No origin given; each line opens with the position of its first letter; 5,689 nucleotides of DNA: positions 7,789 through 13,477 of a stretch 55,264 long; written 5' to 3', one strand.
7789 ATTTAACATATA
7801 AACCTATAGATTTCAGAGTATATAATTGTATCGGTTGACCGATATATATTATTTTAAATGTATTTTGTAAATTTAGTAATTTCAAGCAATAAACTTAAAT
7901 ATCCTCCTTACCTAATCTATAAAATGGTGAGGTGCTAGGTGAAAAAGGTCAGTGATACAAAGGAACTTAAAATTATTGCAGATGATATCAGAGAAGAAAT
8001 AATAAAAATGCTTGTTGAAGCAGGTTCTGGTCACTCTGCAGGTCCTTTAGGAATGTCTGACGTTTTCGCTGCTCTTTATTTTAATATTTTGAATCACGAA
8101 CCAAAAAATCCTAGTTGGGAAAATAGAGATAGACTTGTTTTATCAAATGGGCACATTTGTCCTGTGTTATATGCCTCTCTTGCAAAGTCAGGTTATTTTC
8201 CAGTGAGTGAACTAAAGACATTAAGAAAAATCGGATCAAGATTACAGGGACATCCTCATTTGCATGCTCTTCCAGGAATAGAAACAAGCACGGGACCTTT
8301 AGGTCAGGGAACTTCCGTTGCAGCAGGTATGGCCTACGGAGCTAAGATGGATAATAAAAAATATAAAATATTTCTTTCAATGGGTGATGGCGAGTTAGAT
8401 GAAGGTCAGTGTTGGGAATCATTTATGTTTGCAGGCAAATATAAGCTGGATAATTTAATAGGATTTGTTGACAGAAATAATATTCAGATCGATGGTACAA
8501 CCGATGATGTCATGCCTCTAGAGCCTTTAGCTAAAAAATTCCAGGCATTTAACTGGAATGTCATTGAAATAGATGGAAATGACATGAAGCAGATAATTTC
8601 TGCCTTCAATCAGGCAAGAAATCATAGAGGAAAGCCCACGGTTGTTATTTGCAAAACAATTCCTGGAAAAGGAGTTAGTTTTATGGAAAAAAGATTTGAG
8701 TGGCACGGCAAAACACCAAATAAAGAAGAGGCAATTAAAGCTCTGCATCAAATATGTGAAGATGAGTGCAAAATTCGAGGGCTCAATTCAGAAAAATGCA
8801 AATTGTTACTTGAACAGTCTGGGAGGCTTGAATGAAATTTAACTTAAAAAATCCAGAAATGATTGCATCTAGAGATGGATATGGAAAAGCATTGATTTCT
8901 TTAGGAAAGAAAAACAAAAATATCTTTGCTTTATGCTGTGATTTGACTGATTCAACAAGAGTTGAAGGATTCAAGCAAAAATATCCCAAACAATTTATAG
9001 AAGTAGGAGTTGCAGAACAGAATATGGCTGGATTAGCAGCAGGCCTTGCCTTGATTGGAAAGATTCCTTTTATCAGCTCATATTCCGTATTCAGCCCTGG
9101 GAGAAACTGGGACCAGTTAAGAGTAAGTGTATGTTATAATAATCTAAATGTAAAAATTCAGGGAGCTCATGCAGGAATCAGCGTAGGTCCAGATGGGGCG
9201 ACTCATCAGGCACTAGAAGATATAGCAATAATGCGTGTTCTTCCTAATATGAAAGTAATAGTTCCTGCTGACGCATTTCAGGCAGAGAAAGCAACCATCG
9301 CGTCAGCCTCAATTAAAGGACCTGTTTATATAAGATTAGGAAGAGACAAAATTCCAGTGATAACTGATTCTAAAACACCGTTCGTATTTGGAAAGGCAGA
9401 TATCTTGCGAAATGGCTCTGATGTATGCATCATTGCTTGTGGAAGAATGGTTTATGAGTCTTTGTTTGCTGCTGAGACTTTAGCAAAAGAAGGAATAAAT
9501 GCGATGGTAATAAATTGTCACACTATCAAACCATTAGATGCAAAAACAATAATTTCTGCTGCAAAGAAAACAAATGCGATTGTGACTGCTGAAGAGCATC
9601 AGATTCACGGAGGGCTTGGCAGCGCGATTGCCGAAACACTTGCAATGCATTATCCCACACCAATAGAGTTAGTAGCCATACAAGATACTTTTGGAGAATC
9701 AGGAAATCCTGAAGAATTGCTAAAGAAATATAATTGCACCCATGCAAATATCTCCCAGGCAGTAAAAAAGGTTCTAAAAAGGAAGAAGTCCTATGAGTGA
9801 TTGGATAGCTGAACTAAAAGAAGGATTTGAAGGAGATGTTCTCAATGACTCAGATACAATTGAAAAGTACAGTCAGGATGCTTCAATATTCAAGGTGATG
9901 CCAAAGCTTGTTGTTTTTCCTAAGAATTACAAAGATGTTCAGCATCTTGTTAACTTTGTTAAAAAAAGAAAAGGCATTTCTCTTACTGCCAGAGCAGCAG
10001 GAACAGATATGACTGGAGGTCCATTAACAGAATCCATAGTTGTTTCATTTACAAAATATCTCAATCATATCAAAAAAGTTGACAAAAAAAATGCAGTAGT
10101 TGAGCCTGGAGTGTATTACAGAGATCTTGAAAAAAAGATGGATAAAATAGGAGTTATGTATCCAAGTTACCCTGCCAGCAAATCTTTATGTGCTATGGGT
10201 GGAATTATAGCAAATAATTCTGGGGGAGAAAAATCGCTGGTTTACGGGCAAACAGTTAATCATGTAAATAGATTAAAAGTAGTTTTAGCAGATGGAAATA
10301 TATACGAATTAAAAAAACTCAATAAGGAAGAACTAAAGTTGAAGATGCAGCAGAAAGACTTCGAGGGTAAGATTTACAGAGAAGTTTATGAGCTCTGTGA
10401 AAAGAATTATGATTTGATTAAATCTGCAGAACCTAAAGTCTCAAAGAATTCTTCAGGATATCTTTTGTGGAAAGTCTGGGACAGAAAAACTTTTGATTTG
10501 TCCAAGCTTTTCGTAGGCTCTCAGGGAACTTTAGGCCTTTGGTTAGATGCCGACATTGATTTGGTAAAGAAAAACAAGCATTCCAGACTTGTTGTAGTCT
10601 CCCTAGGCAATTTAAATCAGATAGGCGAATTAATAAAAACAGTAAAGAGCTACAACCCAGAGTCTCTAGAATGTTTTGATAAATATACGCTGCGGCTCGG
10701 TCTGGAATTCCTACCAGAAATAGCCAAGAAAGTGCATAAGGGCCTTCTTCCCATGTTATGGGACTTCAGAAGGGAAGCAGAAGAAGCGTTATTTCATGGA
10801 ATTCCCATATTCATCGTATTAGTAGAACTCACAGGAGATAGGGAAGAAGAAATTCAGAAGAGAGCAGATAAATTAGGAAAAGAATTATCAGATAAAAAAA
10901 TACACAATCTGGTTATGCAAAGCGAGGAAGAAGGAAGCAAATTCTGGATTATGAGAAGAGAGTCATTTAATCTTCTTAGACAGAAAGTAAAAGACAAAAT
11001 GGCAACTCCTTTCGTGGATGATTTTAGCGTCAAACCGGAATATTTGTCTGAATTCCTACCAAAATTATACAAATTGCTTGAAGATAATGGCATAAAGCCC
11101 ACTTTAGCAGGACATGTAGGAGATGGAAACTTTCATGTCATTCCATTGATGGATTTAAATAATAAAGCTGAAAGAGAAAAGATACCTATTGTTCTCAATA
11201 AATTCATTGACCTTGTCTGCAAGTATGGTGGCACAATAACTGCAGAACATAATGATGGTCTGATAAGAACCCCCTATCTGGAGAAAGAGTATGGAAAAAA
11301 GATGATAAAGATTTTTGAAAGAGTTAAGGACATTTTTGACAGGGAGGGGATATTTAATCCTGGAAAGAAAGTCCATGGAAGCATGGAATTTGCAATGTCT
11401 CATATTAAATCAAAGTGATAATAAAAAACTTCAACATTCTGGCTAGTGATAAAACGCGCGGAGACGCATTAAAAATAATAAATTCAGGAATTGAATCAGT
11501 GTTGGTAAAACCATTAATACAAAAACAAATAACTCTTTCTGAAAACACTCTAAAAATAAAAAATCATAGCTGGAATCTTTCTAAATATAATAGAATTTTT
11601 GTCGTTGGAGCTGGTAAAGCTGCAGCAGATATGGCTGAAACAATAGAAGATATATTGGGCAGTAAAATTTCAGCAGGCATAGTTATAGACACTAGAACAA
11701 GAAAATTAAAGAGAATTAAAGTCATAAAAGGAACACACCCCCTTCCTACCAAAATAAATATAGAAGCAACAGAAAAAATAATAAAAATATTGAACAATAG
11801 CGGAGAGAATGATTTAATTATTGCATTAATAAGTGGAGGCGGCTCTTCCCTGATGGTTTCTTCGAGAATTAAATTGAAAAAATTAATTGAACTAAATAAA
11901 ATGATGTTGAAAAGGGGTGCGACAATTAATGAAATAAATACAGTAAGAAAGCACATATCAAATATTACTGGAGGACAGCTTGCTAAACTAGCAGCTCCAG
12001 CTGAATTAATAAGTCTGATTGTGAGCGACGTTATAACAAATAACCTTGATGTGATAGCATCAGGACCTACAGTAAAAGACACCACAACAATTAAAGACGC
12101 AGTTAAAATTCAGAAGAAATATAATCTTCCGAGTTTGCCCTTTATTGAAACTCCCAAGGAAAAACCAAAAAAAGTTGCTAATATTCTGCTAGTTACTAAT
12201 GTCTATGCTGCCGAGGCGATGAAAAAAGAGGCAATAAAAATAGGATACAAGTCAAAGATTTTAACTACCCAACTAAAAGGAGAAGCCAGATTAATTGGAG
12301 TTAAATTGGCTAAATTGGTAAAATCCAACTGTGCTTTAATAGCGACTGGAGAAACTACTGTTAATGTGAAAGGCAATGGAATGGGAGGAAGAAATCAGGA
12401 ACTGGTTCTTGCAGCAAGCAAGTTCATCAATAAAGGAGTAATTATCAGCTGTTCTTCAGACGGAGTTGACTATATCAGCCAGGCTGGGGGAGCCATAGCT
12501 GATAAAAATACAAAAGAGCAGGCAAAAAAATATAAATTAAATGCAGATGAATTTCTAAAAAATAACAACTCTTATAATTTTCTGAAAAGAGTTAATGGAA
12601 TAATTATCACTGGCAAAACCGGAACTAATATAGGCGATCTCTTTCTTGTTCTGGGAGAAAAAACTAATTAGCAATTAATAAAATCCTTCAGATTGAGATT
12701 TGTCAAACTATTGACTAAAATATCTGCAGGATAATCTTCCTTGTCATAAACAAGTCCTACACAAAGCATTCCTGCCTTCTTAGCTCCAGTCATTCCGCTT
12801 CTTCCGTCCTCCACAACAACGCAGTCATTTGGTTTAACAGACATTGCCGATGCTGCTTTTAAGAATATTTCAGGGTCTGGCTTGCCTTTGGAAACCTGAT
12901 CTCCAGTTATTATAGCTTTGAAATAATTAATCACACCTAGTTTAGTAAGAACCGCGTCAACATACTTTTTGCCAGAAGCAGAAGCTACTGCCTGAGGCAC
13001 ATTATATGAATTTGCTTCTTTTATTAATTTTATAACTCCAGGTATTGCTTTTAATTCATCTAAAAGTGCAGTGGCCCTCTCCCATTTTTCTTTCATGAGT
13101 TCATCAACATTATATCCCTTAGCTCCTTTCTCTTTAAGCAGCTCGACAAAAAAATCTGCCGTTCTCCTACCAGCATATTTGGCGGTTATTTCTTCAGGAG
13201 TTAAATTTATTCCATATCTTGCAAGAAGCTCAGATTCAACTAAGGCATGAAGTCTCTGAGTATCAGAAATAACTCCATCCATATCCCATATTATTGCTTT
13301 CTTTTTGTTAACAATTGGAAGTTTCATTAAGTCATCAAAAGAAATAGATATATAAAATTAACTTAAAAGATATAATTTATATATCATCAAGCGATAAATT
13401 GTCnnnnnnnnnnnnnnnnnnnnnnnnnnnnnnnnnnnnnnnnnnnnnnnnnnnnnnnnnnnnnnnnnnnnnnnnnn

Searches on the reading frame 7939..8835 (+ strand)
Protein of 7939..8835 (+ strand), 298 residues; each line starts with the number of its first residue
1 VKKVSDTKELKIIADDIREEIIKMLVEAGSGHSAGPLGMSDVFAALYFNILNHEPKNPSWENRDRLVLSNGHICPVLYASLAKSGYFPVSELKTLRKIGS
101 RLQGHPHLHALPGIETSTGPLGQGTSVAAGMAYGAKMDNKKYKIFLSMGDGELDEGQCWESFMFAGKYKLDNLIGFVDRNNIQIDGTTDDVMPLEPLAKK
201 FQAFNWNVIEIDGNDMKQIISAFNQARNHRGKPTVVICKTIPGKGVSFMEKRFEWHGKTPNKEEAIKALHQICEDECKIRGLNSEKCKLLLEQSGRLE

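Call 47: search_protein_families(library=pfam, proteins=[window:7939-8835:+], max_evalue=0.0001)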
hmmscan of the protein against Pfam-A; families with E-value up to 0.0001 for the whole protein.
window:7939-8835:+ (298 aa): 3 families
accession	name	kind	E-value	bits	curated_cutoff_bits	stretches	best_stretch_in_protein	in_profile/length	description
PF00456.26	Transketolase_N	-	3.1e-65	220.8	22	1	13-271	5-273/334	Transketolase, thiamine diphosphate binding domain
PF00676.26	E1_dh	-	2.6e-12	46.8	22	1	114-232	96-213/300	Dehydrogenase E1 component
PF13292.11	DXP_synthase_N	-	1.7e-11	44.4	21.2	1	6-184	14-175/274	1-deoxy-D-xylulose-5-phosphate synthase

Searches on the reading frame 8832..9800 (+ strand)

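Call 47: search_protein_families(library=pfam, proteins=[window:8832-9800:+], max_evalue=0.0001)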
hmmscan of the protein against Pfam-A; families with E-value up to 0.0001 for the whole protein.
window:8832-9800:+ (322 aa): 3 families
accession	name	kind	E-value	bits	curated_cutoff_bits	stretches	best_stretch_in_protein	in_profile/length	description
PF02779.29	Transket_pyr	-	5.6e-39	134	27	1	10-174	2-172/174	Transketolase, pyrimidine binding domain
PF02780.25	Transketolase_C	-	1.6e-35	122.1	25.9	1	187-307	1-124/124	Transketolase, C-terminal domain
PF22613.1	Transketolase_C_1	-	2.1e-05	25.1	27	1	194-302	10-112/113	Transketolase-like TK C-terminal domain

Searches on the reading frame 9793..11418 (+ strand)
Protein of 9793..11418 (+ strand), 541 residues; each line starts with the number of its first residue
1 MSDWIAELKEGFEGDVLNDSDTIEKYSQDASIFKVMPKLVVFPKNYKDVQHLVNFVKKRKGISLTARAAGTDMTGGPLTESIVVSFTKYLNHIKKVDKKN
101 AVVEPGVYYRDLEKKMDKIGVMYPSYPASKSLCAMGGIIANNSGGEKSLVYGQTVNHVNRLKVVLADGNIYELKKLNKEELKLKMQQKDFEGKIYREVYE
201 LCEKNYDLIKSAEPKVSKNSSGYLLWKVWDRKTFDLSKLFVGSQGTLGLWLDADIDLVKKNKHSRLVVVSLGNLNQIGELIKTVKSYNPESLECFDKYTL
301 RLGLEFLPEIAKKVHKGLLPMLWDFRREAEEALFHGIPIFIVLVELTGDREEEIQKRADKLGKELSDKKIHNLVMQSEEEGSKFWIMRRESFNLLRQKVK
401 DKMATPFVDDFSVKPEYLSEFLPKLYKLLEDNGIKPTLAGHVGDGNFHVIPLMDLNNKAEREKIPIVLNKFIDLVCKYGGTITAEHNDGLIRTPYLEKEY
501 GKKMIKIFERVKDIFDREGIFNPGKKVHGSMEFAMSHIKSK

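Call 47: search_protein_families(library=pfam, proteins=[window:9793-11418:+], max_evalue=0.0001)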
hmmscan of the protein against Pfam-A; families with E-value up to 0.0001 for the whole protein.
window:9793-11418:+ (541 aa): 2 families
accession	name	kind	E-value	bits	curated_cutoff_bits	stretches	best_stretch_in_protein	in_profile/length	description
PF02913.24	FAD-oxidase_C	-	3.4e-46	158.4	21.2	1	261-525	2-247/248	FAD linked oxidases, C-terminal domain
PF01565.28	FAD_binding_4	-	3e-31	108.4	26.4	1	37-173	1-138/139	FAD binding domain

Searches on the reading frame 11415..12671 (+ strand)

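Call 47: search_protein_families(library=pfam, proteins=[window:11415-12671:+], max_evalue=0.0001)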
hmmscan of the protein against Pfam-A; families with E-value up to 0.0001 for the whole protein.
window:11415-12671:+ (418 aa): 2 families
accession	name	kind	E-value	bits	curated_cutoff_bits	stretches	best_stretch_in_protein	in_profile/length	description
PF13660.11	DUF4147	-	1e-69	235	23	1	18-240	2-224/234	Domain of unknown function (DUF4147)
PF05161.18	MOFRL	-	1.8e-29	102.5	28.3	1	306-408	1-106/106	MOFRL family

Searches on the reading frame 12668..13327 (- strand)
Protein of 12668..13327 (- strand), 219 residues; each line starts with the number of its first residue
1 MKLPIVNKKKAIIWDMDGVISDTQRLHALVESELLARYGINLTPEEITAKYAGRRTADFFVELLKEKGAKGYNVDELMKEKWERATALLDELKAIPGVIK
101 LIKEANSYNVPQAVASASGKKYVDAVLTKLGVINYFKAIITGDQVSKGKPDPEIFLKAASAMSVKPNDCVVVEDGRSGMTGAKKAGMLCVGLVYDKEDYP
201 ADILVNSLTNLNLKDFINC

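Call 47: search_protein_families(library=pfam, proteins=[window:12668-13327:-], max_evalue=0.0001)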
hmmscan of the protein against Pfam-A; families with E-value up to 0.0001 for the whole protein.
window:12668-13327:- (219 aa): 3 families
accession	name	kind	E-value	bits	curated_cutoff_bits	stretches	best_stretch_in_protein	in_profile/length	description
PF13419.12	HAD_2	-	7.2e-32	111.4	23.8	1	12-191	1-177/178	Haloacid dehalogenase-like hydrolase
PF00702.32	Hydrolase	-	2.2e-26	93.9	26.4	1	10-186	2-191/191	haloacid dehalogenase-like hydrolase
PF12710.13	HAD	-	5.1e-05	24.2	27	1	12-143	1-131/189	haloacid dehalogenase-like hydrolase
